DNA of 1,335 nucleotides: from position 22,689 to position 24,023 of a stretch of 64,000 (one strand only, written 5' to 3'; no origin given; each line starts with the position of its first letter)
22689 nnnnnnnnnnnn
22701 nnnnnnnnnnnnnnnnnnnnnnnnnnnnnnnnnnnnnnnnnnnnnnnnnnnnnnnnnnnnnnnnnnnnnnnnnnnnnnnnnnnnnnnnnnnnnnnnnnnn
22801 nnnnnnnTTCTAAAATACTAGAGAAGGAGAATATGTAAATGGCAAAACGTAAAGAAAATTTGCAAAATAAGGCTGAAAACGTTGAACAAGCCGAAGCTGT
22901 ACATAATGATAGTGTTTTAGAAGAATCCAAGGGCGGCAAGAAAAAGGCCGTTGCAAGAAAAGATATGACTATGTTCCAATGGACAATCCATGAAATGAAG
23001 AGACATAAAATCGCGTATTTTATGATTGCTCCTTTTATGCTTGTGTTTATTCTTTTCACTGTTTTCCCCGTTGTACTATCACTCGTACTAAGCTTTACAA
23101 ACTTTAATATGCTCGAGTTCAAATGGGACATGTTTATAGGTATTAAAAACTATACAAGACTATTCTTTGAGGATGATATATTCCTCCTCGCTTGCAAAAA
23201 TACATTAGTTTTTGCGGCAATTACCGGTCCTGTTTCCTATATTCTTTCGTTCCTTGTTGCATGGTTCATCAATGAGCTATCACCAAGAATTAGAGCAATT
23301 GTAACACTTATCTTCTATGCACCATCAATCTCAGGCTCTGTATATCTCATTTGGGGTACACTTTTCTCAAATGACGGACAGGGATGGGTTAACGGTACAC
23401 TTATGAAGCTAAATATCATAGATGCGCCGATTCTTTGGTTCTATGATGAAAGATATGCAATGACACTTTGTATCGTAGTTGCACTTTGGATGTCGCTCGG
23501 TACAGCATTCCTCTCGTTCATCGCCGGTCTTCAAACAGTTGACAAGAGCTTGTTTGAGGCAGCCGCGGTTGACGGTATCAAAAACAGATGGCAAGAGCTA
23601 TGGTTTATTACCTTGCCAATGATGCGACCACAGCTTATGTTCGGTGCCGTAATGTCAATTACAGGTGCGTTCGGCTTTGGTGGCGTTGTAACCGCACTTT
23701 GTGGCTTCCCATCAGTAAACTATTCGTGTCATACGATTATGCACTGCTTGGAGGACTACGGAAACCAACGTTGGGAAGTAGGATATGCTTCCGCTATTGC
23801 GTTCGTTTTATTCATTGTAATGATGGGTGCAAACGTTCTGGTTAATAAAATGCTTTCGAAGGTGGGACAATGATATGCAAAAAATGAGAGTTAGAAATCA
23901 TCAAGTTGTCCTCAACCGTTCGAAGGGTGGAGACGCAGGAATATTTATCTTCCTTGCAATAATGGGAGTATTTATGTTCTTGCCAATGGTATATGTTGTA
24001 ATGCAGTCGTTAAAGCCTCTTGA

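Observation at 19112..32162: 13-kb operon joins two sugar-type ABC permease pairs to three large uncharacterised extracytoplasmic proteins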

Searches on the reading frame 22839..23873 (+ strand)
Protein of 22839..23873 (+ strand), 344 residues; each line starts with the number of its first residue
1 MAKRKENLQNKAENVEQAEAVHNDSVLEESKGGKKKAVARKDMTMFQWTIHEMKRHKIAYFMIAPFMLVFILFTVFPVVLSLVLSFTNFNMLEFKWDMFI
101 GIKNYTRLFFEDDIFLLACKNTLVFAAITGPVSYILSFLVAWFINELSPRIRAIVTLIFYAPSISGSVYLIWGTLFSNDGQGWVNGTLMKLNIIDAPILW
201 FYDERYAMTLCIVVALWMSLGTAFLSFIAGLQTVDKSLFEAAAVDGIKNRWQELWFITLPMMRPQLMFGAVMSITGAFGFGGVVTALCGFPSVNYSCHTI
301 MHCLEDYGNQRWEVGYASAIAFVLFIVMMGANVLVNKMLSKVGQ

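Call 3: search_protein_families(library=pfam, proteins=[window:22839-23873:+], max_evalue=0.01)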
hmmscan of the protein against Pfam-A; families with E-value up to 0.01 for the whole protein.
window:22839-23873:+ (344 aa): 1 family
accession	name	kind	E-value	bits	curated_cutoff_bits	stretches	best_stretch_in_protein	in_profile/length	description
PF00528.27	BPD_transp_1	-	5.4e-06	26.7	26.4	1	139-315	7-155/184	Binding-protein-dependent transport system inner membrane component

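Call 6: search_protein_families(library=ncbifam, proteins=[window:22839-23873:+], max_evalue=0.01)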
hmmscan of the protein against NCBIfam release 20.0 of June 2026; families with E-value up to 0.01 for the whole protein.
window:22839-23873:+ (344 aa): 13 families
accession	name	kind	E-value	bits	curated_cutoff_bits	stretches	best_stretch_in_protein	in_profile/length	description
NF007044.0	PRK09497.1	equivalog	1.1e-17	64.5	348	1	54-329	3-267/285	spermidine/putrescine ABC transporter permease PotB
NF007852.0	PRK10561.1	equivalog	9.1e-17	61.8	335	1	55-333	10-282/295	sn-glycerol-3-phosphate ABC transporter permease UgpA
NF007963.0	PRK10683.1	equivalog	3.7e-13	49.6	489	1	32-330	14-300/317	putrescine ABC transporter permease PotH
NF040931.1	ABC_arch_GlcT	equivalog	7.3e-13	48.8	360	1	67-280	5-214/278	glucose ABC transporter permease GlcT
NF008232.0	PRK10999.1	equivalog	1.7e-10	40.2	392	1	91-341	256-516/520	maltose ABC transporter permease MalF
TIGR02139.1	permease_CysT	equivalog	4.2e-07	29.8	246.1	1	99-338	33-258/265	sulfate ABC transporter permease subunit CysT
TIGR00969.1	3a0106s02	subfamily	6.9e-07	29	240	1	72-329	21-260/272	sulfate ABC transporter permease subunit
TIGR02140.1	permease_CysW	equivalog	1.2e-06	28.3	329.1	1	79-328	9-247/261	sulfate ABC transporter permease subunit CysW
TIGR01581.1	Mo_ABC_porter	hypoth_equivalog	6.1e-06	25.9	210.3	1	145-289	53-183/225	ABC transporter permease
TIGR02141.1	modB_ABC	equivalog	1.7e-05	24.5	182.6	1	122-334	3-199/208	molybdate ABC transporter permease subunit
NF006939.0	PRK09421.1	equivalog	2.2e-05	24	262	1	126-340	19-221/230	molybdate ABC transporter permease subunit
NF008208.0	PRK10971.1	equivalog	0.00047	19.7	415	1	104-343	46-271/277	sulfate/thiosulfate ABC transporter permease CysT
NF007545.0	PRK10160.1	equivalog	0.002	17.6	342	1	198-274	135-207/275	taurine ABC transporter permease TauC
